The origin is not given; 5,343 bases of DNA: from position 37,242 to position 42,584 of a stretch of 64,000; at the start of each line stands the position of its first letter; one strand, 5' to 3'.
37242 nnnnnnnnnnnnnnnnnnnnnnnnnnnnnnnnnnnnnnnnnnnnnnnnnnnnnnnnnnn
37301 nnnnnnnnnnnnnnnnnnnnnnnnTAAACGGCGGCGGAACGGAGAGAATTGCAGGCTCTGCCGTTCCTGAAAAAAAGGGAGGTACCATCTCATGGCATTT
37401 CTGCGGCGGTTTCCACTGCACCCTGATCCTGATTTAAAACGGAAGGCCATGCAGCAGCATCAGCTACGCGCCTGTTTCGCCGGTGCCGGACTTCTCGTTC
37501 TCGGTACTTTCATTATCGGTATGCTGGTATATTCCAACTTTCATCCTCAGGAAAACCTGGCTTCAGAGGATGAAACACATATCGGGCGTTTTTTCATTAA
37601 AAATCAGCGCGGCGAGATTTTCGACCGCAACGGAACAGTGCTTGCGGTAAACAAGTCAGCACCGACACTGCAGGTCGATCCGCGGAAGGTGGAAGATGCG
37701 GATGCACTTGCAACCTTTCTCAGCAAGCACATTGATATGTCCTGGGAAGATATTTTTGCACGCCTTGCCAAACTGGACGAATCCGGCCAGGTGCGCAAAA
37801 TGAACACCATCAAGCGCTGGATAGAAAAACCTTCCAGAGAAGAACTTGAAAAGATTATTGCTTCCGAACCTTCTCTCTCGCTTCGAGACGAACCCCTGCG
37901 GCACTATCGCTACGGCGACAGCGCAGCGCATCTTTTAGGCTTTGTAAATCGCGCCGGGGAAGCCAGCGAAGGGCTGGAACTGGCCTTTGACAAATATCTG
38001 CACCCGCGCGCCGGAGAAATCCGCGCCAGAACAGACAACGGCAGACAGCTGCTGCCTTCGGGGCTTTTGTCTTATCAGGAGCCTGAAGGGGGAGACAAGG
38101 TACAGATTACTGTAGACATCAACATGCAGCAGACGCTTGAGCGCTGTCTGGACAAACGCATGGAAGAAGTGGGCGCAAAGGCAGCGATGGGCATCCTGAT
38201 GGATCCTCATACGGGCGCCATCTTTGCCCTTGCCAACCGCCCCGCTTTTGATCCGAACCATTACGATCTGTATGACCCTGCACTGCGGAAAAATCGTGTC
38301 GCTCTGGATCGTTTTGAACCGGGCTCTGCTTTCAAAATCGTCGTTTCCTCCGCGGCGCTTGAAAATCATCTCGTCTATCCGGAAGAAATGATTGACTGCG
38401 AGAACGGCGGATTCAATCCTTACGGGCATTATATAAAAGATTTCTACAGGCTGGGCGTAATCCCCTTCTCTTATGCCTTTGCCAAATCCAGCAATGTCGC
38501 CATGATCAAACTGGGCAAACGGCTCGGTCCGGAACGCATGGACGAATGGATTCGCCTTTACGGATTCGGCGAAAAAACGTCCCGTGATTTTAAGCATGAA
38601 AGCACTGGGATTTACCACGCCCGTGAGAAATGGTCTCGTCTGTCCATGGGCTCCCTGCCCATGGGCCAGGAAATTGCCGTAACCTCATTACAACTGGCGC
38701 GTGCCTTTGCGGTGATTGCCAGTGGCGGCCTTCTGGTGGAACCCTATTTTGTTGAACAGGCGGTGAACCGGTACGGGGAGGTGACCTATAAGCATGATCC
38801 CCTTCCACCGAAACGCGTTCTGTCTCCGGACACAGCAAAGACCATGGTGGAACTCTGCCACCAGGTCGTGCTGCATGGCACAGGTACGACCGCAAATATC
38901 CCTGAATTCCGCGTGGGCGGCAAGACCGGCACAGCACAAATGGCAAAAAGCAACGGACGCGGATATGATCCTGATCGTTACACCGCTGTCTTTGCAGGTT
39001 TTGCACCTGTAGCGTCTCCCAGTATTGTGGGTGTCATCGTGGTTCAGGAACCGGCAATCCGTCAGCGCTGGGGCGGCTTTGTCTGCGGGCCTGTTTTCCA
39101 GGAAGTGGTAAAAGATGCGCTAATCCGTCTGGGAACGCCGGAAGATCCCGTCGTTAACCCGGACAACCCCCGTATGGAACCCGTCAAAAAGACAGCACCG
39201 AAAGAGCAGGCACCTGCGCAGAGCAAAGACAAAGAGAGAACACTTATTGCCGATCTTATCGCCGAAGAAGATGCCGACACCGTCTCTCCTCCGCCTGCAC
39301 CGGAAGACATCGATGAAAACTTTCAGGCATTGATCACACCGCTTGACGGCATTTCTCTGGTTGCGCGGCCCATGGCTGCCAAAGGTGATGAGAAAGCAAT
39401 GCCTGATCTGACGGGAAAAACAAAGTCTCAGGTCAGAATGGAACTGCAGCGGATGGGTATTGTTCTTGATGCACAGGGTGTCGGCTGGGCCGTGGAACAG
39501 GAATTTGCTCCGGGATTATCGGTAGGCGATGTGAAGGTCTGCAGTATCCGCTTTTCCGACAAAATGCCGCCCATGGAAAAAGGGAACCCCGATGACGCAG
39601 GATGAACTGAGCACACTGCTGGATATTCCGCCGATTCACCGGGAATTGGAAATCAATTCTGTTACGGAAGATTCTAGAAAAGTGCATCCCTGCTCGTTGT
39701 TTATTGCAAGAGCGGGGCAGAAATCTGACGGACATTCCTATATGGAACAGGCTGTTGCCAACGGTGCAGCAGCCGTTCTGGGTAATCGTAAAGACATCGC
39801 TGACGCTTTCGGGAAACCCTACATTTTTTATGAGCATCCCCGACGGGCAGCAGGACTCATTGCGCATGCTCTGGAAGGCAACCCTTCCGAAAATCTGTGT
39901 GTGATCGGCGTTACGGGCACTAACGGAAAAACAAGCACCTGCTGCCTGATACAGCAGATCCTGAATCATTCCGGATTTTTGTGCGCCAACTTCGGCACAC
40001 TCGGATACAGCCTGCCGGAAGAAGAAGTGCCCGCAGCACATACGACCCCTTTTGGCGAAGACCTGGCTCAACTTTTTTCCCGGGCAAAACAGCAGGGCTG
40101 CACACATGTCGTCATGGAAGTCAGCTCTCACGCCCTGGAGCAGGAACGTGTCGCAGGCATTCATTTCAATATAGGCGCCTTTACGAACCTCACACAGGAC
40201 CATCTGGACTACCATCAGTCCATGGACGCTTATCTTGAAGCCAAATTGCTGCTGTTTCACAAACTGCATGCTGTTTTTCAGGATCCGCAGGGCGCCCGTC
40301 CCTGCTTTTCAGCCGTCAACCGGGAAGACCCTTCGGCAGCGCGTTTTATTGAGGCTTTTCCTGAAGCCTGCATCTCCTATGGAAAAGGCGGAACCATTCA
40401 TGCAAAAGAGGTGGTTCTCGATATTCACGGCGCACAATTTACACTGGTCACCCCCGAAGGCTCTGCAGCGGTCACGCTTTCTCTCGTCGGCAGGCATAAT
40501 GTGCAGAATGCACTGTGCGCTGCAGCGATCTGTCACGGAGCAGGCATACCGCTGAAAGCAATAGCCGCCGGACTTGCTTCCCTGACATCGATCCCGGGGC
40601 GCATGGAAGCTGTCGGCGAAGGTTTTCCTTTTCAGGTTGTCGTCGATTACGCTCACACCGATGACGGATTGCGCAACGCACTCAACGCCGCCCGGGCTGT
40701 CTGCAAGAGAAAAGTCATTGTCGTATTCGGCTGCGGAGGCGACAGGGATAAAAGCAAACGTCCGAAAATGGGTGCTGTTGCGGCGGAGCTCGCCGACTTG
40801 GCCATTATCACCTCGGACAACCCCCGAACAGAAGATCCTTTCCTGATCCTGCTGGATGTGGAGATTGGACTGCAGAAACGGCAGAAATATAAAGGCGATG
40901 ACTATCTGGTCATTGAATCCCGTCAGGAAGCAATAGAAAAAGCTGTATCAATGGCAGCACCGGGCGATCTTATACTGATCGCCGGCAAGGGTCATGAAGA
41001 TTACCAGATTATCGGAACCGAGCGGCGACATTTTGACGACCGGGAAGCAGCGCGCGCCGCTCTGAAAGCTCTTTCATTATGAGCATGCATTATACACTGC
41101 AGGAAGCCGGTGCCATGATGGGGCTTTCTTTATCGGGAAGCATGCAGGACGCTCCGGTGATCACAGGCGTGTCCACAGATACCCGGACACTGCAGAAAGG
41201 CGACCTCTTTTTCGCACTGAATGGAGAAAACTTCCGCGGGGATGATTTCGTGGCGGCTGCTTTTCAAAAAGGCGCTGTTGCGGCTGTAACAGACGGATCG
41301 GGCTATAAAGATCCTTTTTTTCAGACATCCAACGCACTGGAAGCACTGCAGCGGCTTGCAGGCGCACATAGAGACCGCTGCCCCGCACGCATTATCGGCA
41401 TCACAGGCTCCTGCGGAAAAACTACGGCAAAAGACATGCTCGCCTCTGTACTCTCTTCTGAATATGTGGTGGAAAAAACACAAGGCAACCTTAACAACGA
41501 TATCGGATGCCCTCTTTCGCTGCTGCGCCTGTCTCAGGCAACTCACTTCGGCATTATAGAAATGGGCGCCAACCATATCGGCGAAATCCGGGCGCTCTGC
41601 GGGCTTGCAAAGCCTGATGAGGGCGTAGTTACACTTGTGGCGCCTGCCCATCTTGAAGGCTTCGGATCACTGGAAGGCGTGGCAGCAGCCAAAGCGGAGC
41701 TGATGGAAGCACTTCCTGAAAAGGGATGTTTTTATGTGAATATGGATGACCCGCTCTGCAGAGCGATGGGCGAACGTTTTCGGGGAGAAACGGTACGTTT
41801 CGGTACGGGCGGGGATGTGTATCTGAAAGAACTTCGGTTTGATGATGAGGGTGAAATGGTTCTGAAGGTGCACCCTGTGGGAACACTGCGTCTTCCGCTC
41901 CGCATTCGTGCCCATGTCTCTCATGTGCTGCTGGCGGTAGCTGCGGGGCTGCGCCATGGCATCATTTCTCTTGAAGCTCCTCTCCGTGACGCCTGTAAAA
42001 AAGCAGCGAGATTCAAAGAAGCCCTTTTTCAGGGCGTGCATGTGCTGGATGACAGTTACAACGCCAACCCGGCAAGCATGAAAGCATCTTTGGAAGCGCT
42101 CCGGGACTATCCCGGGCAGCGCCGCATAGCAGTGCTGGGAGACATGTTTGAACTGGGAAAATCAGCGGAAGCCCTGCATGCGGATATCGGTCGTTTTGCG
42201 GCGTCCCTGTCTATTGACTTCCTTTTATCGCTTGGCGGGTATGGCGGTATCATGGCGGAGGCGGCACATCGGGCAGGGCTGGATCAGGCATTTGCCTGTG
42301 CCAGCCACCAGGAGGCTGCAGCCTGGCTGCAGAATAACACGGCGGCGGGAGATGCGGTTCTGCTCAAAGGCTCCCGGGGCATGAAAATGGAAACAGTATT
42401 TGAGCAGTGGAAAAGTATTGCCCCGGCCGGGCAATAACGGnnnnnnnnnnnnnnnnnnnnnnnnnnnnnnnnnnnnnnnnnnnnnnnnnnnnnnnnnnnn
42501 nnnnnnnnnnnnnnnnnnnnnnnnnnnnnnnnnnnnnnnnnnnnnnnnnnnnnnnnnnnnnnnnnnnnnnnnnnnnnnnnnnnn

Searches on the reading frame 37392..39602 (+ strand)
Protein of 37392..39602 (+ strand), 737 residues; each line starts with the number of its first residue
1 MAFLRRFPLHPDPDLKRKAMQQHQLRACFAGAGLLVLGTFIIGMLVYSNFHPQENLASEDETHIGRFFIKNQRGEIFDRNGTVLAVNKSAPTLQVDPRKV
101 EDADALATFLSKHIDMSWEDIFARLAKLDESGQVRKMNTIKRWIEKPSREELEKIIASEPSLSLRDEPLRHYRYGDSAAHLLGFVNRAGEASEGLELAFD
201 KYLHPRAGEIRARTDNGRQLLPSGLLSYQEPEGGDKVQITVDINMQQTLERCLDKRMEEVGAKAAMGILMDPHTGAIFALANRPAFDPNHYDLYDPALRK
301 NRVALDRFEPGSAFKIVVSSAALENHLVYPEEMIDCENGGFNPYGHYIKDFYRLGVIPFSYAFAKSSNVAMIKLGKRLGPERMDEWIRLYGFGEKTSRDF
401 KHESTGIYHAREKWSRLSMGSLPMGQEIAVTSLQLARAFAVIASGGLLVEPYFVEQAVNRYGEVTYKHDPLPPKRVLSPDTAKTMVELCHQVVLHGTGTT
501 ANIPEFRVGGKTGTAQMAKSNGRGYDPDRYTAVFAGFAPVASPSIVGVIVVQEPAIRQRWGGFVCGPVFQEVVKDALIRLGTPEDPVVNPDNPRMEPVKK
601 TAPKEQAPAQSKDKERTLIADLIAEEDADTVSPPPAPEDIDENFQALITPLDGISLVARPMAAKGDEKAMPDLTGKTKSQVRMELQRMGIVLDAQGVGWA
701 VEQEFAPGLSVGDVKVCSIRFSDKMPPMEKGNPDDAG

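Call 20: search_protein_families(library=pfam, proteins=[window:37392-39602:+], max_evalue=0.001)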
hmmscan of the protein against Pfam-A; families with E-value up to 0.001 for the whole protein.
window:37392-39602:+ (737 aa): 3 families
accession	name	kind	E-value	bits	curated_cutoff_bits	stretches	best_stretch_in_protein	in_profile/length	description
PF00905.27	Transpeptidase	-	1.1e-65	222.2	22.1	1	268-573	4-298/299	Penicillin binding protein transpeptidase domain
PF03717.20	PBP_dimer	-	1.1e-18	68.7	24.4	1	71-218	4-174/180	Penicillin-binding Protein dimerisation domain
PF03793.24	PASTA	-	0.00062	20.1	23.2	0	669-710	2-51/64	PASTA domain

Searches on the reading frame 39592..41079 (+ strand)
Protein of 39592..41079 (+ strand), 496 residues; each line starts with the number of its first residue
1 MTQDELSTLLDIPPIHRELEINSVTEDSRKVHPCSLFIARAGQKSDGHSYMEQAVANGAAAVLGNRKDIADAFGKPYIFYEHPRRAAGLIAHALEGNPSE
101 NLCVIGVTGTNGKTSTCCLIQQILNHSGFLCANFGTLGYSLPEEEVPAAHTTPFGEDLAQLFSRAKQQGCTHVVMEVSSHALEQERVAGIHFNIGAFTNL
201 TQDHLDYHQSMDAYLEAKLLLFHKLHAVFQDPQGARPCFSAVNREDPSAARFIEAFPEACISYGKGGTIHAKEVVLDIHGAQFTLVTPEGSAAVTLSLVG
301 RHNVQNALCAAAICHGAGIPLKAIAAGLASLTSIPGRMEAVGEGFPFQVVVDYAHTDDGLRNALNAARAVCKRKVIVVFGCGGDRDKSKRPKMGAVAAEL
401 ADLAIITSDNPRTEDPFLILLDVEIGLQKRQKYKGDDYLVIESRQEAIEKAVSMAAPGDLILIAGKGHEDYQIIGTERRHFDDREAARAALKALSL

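Call 71: search_protein_families(library=pfam, proteins=[window:39592-41079:+], max_evalue=0.00001)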
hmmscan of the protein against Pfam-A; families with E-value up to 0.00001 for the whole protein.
window:39592-41079:+ (496 aa): 3 families
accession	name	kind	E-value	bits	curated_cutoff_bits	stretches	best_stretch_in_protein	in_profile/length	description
PF08245.18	Mur_ligase_M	-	9.3e-48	163.3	24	1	107-313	1-199/200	Mur ligase middle domain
PF02875.26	Mur_ligase_C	-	1.7e-34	119.8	28.4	1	336-467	1-127/127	Mur ligase, glutamate ligase domain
PF01225.30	Mur_ligase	-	1.4e-08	35.4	21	1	20-85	1-85/95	Mur ligase family, catalytic domain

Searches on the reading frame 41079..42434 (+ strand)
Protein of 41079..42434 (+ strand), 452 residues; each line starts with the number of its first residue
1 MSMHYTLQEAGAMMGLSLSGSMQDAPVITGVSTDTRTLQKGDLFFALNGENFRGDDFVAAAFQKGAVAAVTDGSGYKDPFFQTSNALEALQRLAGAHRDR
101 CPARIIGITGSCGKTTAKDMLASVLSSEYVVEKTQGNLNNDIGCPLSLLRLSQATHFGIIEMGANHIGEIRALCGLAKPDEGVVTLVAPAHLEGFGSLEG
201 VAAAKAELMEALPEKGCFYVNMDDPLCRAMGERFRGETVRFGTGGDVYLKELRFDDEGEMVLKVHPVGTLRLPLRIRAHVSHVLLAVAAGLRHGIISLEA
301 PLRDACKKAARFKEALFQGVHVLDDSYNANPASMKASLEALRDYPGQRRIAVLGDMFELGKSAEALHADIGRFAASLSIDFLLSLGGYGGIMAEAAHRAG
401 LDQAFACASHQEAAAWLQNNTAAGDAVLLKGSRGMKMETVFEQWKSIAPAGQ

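Call 71: search_protein_families(library=pfam, proteins=[window:41079-42434:+], max_evalue=0.00001)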
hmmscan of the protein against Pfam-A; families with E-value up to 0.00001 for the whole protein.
window:41079-42434:+ (452 aa): 3 families
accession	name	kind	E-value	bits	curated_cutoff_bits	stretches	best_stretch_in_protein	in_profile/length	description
PF08245.18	Mur_ligase_M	-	1.6e-34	120.1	24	1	108-289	1-199/200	Mur ligase middle domain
PF02875.26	Mur_ligase_C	-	1.6e-20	74.6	28.4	1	318-433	10-127/127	Mur ligase, glutamate ligase domain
PF01225.30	Mur_ligase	-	1.7e-07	31.9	21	1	28-75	2-54/95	Mur ligase family, catalytic domain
